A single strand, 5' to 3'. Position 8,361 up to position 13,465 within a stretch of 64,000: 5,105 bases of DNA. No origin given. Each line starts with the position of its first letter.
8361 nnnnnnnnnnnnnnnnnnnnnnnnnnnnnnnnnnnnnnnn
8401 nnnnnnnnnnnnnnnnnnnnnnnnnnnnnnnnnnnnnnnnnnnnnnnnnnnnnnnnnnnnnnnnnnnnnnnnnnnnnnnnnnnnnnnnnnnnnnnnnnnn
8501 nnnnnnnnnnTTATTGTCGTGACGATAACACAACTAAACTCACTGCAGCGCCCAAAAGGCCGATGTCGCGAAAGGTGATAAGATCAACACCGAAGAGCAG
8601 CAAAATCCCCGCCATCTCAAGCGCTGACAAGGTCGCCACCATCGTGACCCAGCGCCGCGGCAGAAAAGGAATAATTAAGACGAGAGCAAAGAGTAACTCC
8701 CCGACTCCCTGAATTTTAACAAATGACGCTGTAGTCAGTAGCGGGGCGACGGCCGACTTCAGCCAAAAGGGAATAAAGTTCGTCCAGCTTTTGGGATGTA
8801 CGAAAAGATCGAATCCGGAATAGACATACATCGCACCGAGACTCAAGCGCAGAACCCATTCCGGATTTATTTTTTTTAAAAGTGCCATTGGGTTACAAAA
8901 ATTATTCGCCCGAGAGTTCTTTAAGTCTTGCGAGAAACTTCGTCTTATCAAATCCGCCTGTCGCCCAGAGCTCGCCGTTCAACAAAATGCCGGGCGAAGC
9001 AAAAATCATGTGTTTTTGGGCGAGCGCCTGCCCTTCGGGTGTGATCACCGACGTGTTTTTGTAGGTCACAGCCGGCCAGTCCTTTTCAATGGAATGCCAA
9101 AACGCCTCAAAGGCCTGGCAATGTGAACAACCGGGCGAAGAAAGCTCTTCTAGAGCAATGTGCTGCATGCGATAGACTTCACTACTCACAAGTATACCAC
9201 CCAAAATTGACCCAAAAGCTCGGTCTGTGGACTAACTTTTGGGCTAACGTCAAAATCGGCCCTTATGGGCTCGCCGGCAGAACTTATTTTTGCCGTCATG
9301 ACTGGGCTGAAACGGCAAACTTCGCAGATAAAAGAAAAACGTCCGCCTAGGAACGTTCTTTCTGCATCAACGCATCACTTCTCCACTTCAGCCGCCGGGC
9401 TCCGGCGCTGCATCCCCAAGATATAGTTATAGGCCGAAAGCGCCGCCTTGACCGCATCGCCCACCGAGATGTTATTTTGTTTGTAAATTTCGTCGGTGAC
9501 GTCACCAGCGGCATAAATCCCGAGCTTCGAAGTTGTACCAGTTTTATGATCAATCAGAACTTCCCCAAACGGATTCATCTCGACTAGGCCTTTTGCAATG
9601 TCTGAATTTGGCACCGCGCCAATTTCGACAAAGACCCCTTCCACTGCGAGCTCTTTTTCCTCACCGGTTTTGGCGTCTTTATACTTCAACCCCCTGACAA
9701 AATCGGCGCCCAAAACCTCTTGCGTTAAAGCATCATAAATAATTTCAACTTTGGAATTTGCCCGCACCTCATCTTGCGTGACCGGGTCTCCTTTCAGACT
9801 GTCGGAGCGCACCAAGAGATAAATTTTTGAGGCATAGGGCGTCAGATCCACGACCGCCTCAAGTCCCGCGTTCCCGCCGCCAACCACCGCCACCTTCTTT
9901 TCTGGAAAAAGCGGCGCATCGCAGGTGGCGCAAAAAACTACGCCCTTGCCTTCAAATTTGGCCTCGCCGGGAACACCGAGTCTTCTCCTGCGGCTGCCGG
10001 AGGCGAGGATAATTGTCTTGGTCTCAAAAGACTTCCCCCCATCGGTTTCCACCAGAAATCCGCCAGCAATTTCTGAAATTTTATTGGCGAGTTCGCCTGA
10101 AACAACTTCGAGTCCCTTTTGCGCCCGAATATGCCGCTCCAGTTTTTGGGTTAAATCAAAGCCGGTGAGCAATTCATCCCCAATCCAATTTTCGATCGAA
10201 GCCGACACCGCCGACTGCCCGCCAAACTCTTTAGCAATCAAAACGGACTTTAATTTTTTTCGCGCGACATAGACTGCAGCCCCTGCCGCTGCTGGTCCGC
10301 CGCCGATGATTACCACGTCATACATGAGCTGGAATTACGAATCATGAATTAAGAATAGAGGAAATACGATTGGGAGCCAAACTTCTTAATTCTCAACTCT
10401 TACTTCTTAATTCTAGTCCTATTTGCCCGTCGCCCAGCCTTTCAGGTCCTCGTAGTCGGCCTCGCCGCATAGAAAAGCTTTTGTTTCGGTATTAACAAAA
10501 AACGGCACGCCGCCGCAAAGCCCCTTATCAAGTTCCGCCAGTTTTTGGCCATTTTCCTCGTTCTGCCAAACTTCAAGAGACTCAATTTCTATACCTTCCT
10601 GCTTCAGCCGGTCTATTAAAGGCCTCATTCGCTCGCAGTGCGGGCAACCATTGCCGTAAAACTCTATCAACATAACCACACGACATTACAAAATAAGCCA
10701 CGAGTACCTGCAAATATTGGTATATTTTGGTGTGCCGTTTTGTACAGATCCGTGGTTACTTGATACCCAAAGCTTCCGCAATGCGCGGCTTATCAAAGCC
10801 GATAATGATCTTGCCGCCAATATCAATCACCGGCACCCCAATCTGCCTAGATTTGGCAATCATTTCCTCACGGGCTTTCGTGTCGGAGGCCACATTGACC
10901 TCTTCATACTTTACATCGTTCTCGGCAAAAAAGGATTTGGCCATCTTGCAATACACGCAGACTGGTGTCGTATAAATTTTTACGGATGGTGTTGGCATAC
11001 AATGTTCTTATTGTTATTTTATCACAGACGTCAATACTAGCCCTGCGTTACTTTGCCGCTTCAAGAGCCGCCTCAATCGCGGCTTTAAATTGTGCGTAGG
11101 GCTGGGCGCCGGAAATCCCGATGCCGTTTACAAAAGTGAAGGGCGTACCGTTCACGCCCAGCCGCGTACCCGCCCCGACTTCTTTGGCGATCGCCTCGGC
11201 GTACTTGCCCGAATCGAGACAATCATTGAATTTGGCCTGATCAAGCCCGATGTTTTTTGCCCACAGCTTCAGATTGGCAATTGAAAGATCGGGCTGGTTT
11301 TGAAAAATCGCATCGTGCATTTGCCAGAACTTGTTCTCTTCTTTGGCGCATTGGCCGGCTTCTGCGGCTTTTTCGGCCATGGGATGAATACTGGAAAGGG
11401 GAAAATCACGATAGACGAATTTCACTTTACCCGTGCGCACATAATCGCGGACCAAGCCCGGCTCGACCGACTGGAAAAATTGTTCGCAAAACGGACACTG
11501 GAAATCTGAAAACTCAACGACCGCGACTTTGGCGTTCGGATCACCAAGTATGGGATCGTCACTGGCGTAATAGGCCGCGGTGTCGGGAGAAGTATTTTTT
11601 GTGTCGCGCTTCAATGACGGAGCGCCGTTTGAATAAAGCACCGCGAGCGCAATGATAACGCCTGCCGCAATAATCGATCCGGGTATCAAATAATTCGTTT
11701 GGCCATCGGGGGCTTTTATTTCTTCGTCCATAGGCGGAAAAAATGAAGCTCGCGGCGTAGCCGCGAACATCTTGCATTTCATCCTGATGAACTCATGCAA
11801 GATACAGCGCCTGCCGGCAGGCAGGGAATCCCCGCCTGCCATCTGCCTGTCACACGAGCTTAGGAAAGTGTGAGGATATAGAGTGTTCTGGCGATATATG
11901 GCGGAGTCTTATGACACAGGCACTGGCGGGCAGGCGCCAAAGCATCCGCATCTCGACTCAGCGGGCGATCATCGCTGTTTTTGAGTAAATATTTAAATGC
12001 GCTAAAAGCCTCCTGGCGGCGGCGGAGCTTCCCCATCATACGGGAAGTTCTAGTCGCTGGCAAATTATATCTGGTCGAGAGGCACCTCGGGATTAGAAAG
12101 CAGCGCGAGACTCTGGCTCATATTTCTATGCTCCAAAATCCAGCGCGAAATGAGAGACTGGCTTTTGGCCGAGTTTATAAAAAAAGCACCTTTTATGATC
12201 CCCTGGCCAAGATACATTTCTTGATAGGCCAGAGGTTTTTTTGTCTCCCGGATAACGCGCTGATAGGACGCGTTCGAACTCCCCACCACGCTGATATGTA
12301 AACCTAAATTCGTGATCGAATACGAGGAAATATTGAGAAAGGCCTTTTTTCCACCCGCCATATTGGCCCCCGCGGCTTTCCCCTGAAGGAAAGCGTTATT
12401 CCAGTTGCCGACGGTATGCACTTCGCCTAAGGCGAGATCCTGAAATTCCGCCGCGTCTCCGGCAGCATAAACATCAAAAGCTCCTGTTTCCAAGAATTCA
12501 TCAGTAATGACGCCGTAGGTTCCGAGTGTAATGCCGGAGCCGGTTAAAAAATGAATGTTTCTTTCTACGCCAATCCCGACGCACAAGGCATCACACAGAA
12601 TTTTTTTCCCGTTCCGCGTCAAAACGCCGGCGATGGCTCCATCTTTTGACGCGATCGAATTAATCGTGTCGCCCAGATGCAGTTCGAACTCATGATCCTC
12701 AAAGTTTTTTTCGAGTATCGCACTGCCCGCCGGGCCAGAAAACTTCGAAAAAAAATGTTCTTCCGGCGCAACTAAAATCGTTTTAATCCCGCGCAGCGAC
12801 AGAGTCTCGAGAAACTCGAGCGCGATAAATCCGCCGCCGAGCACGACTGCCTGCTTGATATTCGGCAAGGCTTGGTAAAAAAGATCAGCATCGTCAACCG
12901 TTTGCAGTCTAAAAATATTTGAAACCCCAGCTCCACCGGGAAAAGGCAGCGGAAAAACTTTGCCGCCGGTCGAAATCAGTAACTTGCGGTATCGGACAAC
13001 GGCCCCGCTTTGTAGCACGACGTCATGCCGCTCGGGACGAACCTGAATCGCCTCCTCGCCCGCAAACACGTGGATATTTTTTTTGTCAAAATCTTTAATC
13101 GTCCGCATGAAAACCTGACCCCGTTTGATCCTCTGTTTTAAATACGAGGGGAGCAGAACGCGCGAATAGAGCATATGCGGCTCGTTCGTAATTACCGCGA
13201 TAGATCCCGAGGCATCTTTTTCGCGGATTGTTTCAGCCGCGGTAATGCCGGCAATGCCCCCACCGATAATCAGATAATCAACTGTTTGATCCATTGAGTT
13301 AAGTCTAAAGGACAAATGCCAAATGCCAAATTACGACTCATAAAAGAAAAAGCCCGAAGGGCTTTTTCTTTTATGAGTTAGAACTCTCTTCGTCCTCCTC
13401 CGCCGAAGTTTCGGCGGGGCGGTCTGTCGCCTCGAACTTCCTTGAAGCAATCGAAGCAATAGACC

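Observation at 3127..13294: A 10-kb copper-handling and thiol-redox supercluster with an unusual CcdA plus His/Met-rich CxxC fusion protein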

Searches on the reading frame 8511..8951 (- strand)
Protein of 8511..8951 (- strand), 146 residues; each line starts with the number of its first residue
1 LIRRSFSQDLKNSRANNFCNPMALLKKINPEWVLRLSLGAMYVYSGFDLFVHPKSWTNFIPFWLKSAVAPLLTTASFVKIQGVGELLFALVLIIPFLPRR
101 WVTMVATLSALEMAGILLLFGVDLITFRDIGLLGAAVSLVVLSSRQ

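Call 4: search_protein_families(library=pfam, proteins=[window:8511-8951:-], max_evalue=0.01)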
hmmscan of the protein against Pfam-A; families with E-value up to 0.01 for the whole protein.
window:8511-8951:- (146 aa): 0 families

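Call 6: search_protein_families(library=ncbifam, proteins=[window:8511-8951:-], max_evalue=0.1)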
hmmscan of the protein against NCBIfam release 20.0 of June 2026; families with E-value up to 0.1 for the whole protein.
window:8511-8951:- (146 aa): 0 families

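Call 7: search_protein_families(library=pfam, proteins=[window:8514-8888:-], max_evalue=10)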
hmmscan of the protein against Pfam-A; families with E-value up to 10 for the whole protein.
seq(125 aa): 2 families
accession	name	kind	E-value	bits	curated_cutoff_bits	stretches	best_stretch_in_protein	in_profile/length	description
PF13564.11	DoxX_2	-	0.31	11.6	26.3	1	44-86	25-67/103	DoxX-like family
PF07291.16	MauE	-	1.4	9.6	27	0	11-107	6-95/128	Methylamine utilisation protein MauE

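Call 65: search_protein_families(library=pfam, alignment_id=A3, max_evalue=1)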
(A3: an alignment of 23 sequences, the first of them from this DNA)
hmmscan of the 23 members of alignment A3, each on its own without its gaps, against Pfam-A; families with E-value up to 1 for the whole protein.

A. member 1, seq(125 aa): 1 family
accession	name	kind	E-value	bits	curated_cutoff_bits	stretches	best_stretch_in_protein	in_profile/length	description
PF13564.11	DoxX_2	-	0.31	11.6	26.3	1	44-86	25-67/103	DoxX-like family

B. families by the number of members that match (of 23 scanned): 8 families
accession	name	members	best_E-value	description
PF07291.16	MauE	9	0.0014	Methylamine utilisation protein MauE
PF07681.17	DoxX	6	0.0016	DoxX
PF13937.11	DUF4212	1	0.041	Domain of unknown function (DUF4212)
PF20237.3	DUF6594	1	0.06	Family of unknown function (DUF6594)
PF25612.1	DUF7940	1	0.076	Family of unknown function (DUF7940)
PF11127.14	YgaP-like_TM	1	0.15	Inner membrane protein YgaP-like, transmembrane domain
PF13786.12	DUF4179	1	0.23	Domain of unknown function (DUF4179)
PF13564.11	DoxX_2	1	0.31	DoxX-like family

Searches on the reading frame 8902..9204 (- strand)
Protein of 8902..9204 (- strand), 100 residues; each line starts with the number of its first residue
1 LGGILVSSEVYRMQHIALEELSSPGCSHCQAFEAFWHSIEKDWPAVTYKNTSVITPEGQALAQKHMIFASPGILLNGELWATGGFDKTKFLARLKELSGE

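Call 4: search_protein_families(library=pfam, proteins=[window:8902-9204:-], max_evalue=0.01)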
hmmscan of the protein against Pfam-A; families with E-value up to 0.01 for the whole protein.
window:8902-9204:- (100 aa): 1 family
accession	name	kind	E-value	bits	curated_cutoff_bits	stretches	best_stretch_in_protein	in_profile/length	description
PF13192.12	Thioredoxin_3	-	0.00028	21.3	24.8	1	23-93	7-73/76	Thioredoxin domain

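Call 6: search_protein_families(library=ncbifam, proteins=[window:8902-9204:-], max_evalue=0.1)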
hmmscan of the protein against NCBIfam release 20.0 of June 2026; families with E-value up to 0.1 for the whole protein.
window:8902-9204:- (100 aa): 2 families
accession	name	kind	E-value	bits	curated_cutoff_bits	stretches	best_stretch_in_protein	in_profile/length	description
TIGR00411.1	redox_disulf_1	equivalog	0.00089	19.3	92.75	1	18-91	3-75/82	MJ0307 family thioredoxin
TIGR02187.2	PDO_seleno_TRX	equivalog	0.032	13.6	185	1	15-96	129-208/209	protein disulfide oxidoreductase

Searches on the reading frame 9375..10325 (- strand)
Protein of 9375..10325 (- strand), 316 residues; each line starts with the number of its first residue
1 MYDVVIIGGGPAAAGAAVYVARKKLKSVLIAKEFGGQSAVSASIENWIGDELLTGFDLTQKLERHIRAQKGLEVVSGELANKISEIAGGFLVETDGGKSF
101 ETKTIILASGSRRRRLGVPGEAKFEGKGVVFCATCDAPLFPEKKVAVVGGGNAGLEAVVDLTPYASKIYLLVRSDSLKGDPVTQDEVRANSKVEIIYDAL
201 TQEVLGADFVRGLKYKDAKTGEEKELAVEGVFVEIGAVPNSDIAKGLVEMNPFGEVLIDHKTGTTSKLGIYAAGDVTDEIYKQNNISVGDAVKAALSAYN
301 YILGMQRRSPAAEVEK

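Call 4: search_protein_families(library=pfam, proteins=[window:9375-10325:-], max_evalue=0.01)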
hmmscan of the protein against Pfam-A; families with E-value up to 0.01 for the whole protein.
window:9375-10325:- (316 aa): 10 families
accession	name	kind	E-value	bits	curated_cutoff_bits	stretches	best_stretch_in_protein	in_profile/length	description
PF07992.20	Pyr_redox_2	-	1.7e-37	129.9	26.1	1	2-283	1-283/291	Pyridine nucleotide-disulphide oxidoreductase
PF13738.12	Pyr_redox_3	-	1e-16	61.5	30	1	64-274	88-305/305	Pyridine nucleotide-disulphide oxidoreductase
PF00070.33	Pyr_redox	-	8.6e-10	39.4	22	1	144-208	1-70/82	Pyridine nucleotide-disulphide oxidoreductase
PF01134.28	GIDA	-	4.9e-08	32.9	22.1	0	3-34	1-32/391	Glucose inhibited division protein A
PF03486.20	HI0933_like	-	2.7e-05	24.2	50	0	3-32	2-31/244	HI0933-like protein Rossmann domain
PF12831.13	FAD_oxidored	-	3.1e-05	23.9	27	1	3-70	1-72/416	FAD dependent oxidoreductase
PF01266.30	DAO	-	5.7e-05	23.2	27.9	1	3-42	1-43/353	FAD dependent oxidoreductase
PF13241.12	NAD_binding_7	-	6e-05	24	22.1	0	142-209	7-64/104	Putative NAD(P)-binding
PF01946.23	Thi4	-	7.5e-05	22.5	26.2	0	3-33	19-50/235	Thi4 family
PF00890.30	FAD_binding_2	-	0.00056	19.6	20.4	1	3-43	1-43/414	FAD binding domain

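Call 6: search_protein_families(library=ncbifam, proteins=[window:9375-10325:-], max_evalue=0.1)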
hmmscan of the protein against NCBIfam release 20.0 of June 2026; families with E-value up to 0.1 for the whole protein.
window:9375-10325:- (316 aa): 93 families (the best 25 are shown)
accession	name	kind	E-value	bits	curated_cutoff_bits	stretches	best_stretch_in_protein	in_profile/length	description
TIGR03140.1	AhpF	equivalog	3.9e-96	322.6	502.9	1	2-303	213-513/515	alkyl hydroperoxide reductase subunit F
TIGR01292.1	TRX_reduct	equivalog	9.3e-80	267.6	343.45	1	2-302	1-300/300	thioredoxin-disulfide reductase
TIGR03143.1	AhpF_homolog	hypoth_equivalog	5.6e-56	190.3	687.65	1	1-309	4-315/555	putative alkyl hydroperoxide reductase F subunit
NF007614.0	PRK10262.1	equivalog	4.3e-47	160.8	644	1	4-305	9-317/321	thioredoxin-disulfide reductase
TIGR01350.1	lipoamide_DH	equivalog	3.7e-16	58.9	408.8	2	91-280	120-312/461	dihydrolipoyl dehydrogenase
TIGR04018.1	Bthiol_YpdA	hypoth_equivalog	3.5e-15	55.6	339.9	2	64-280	77-292/316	YpdA family putative bacillithiol disulfide reductase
TIGR02053.1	MerA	equivalog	4.1e-15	55.7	454.45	1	64-295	87-325/465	mercury(II) reductase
NF004945.0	PRK06292.2-3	equivalog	3.9e-13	49.1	494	2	70-280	99-308/457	dihydrolipoyl dehydrogenase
NF040505.1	ArsO_flavin_mono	equivalog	7e-12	45.4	425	2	80-172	97-190/346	ArsO family NAD(P)H-dependent flavin-containing monooxygenase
TIGR03385.1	CoA_CoA_reduc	equivalog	8.5e-11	41.3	578.8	1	4-282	2-288/439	CoA-disulfide reductase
NF004943.0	PRK06292.2-1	equivalog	2.4e-10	39.8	432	1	64-278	95-309/456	dihydrolipoyl dehydrogenase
NF004939.0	PRK06292.1-1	equivalog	2.6e-09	36.3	435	1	91-281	124-317/476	dihydrolipoyl dehydrogenase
NF042949.2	3PPDioc_HcaD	equivalog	3.6e-09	35.9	450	1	4-283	4-282/386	3-phenylpropionate/cinnamic acid dioxygenase ferredoxin--NAD(+) reductase subunit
NF041682.1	ant_diox_AndAa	equivalog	5e-09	35.3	650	1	92-279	92-281/406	anthranilate 1,2-dioxygenase system ferredoxin--NAD(+) reductase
TIGR01424.1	gluta_reduc_2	equivalog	5.7e-09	35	606.05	1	69-281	97-307/446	glutathione-disulfide reductase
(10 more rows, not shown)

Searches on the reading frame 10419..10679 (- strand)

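Call 4: search_protein_families(library=pfam, proteins=[window:10419-10679:-], max_evalue=0.01)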
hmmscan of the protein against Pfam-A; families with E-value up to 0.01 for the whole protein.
window:10419-10679:- (86 aa): 2 families
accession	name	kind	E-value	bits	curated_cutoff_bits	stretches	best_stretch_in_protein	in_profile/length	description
PF00085.26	Thioredoxin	-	0.00014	22.2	23.5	1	3-38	21-59/103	Thioredoxin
PF00462.30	Glutaredoxin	-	0.00042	20.9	22.9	1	10-50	7-44/60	Glutaredoxin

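Call 6: search_protein_families(library=ncbifam, proteins=[window:10419-10679:-], max_evalue=0.1)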
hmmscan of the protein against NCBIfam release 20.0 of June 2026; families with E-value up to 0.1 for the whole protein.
window:10419-10679:- (86 aa): 11 families
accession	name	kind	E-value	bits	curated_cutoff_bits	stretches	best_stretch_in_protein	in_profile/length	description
NF041212.1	Uxx_star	subfamily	0.00032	20.9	66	1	10-63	7-56/70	Uxx-star family glutaredoxin-like (seleno)protein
TIGR02196.1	GlrX_YruB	hypoth_equivalog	0.00071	20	88.55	1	10-62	8-55/74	glutaredoxin-like protein, YruB-family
TIGR02200.1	GlrX_actino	hypoth_equivalog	0.0018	18.6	89.5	1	9-48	7-43/77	mycoredoxin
TIGR00385.1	dsbE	subfamily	0.0028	17.2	123.15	1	2-46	65-109/173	DsbE family thiol:disulfide interchange protein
TIGR02738.1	TrbB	equivalog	0.0049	16.5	132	1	4-28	54-78/153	type-F conjugative transfer system pilin assembly thiol-disulfide isomerase TrbB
NF047697.1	ThioredTrxAClost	equivalog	0.011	15.9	140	1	2-28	19-45/105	thioredoxin TrxA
TIGR01126.1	pdi_dom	equivalog_domain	0.012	15.8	107.2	1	2-28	16-42/105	protein disulfide-isomerase domain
TIGR02181.1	GRX_bact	equivalog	0.014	15.6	90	1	10-53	7-47/80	glutaredoxin 3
TIGR01068.1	thioredoxin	equivalog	0.018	15.2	96.8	1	3-42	17-59/101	thioredoxin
NF047338.1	gluta_UXX_star_3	exception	0.046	13.8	97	1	9-52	6-46/70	UXX-star (seleno)protein family 3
NF005761.0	PRK07588.1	equivalog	0.058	12.3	454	1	4-51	41-85/392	FAD-binding domain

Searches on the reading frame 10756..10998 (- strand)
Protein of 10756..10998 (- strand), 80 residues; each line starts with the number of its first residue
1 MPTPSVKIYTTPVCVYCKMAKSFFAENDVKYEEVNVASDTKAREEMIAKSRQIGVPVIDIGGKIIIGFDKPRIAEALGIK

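Call 4: search_protein_families(library=pfam, proteins=[window:10756-10998:-], max_evalue=0.01)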
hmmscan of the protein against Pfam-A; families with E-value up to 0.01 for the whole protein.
window:10756-10998:- (80 aa): 2 families
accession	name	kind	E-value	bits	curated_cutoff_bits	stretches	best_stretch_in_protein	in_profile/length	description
PF00462.30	Glutaredoxin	-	1.6e-17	63.9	22.9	1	6-65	1-60/60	Glutaredoxin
PF13417.12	GST_N_3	-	4.6e-06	27.3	22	1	9-66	2-58/75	Glutathione S-transferase, N-terminal domain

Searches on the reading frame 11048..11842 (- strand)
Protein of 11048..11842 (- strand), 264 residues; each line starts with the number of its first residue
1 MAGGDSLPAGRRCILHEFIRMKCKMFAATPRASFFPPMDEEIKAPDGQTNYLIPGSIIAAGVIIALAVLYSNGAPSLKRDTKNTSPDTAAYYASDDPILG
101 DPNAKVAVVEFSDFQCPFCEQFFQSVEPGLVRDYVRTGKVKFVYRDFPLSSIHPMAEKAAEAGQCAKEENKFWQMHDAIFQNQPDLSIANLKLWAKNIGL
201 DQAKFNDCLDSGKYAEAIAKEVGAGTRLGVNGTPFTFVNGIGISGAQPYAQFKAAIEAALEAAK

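Call 4: search_protein_families(library=pfam, proteins=[window:11048-11842:-], max_evalue=0.01)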
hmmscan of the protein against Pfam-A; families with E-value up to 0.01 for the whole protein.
window:11048-11842:- (264 aa): 3 families
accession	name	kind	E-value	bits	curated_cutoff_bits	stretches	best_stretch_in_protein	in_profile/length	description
PF13462.12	Thioredoxin_4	-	1.4e-36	126.6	23.2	1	95-258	4-165/165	Thioredoxin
PF01323.26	DSBA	-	6.5e-24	85.2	25.6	2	163-256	96-190/191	DSBA-like thioredoxin domain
PF13098.12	Thioredoxin_2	-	1.5e-07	32.1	27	1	103-255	4-103/104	Thioredoxin-like domain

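Call 6: search_protein_families(library=ncbifam, proteins=[window:11048-11842:-], max_evalue=0.1)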
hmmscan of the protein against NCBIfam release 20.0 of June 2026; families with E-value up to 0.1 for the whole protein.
window:11048-11842:- (264 aa): 5 families
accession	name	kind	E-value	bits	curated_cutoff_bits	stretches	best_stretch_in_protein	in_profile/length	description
NF041057.1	Rcas_1661_fam_Se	equivalog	2.8e-40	138.4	190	1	97-258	82-246/247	Rcas_1661 family thioredoxin-like (seleno)lipoprotein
NF008657.0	PRK11657.1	equivalog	5.1e-08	32.4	124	1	100-182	113-188/251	thiol:disulfide interchange protein DsbG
NF008129.0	PRK10877.1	equivalog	7.9e-06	25.3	215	1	102-173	105-170/237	bifunctional protein-disulfide isomerase/oxidoreductase DsbC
NF008198.0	PRK10954.1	equivalog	0.00075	19.3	279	1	88-240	25-175/207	thiol:disulfide interchange protein DsbA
NF047695.1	ThlDiSintDsbAHaem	equivalog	0.0047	16.3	290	1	103-240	37-175/206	thiol:disulfide interchange protein DsbA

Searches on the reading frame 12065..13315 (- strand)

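Call 5: search_protein_families(library=pfam, proteins=[window:12065-13315:-], max_evalue=0.01)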
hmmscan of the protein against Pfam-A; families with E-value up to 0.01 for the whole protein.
window:12065-13315:- (416 aa): 7 families
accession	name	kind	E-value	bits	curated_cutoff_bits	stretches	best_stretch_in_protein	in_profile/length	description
PF07992.20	Pyr_redox_2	-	1.6e-46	159.5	26.1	1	13-312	2-291/291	Pyridine nucleotide-disulphide oxidoreductase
PF00070.33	Pyr_redox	-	6.3e-13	49.5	22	1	156-234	2-80/82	Pyridine nucleotide-disulphide oxidoreductase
PF03486.20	HI0933_like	-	5e-05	23.3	50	0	13-36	2-25/244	HI0933-like protein Rossmann domain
PF13241.12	NAD_binding_7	-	0.0012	19.8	22.1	0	154-191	8-45/104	Putative NAD(P)-binding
PF00890.30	FAD_binding_2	-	0.0013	18.5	20.4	1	13-47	1-33/414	FAD binding domain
PF13450.12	NAD_binding_8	-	0.0039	17.9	21.9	0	16-39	1-22/68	NAD(P)-binding Rossmann-like domain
PF13738.12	Pyr_redox_3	-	0.0049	16.6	30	0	77-286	92-305/305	Pyridine nucleotide-disulphide oxidoreductase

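Call 6: search_protein_families(library=ncbifam, proteins=[window:12065-13315:-], max_evalue=0.1)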
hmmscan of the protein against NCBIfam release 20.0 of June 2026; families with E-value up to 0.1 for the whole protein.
window:12065-13315:- (416 aa): 59 families (the best 25 are shown)
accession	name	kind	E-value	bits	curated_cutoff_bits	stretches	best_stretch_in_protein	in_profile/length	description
NF045765.1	PhenlGlyoxDHPadH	equivalog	4e-57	194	475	1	11-403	2-396/416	NADH-dependent phenylglyoxylate dehydrogenase subunit epsilon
NF042949.2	3PPDioc_HcaD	equivalog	2.3e-44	151.7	450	1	14-398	4-383/386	3-phenylpropionate/cinnamic acid dioxygenase ferredoxin--NAD(+) reductase subunit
TIGR02374.1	nitri_red_nirB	equivalog_domain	3e-41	141.7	578.35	1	16-402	3-391/794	nitrite reductase large subunit NirB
NF041682.1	ant_diox_AndAa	equivalog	3.3e-40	138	650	1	13-413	5-402/406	anthranilate 1,2-dioxygenase system ferredoxin--NAD(+) reductase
TIGR03385.1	CoA_CoA_reduc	equivalog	2.8e-39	135.1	578.8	1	15-335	3-329/439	CoA-disulfide reductase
NF007286.0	PRK09754.1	equivalog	8.1e-36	123.6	447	1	14-399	6-385/400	phenylpropionate dioxygenase ferredoxin reductase subunit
NF007123.0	PRK09564.1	equivalog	1.1e-32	113.4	458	1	15-349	4-345/444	CoA-disulfide reductase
NF003437.0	PRK04965.1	equivalog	7.9e-28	97.5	392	1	14-292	5-278/378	NADH:flavorubredoxin reductase NorW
NF010037.0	PRK13512.1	equivalog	4.2e-25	88.5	394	1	15-290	5-280/438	CoA-disulfide reductase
NF011565.0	PRK14989.1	subfamily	1e-22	80.1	883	1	12-299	4-293/847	nitrite reductase large subunit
NF046103.1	NOXase_Strep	equivalog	1.2e-22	80.5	600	1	15-345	3-338/442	H2O-forming NADH oxidase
NF004776.0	PRK06116.1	equivalog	1.8e-16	60.2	480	1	74-294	101-310/450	glutathione-disulfide reductase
TIGR02053.1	MerA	equivalog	1.9e-15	56.9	454.45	1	96-330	116-339/465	mercury(II) reductase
NF004991.0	PRK06370.1-3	subfamily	1.1e-14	53.9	620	1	70-289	129-342/509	FAD-containing oxidoreductase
TIGR01350.1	lipoamide_DH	equivalog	1.3e-14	53.8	408.8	1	77-295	100-315/461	dihydrolipoyl dehydrogenase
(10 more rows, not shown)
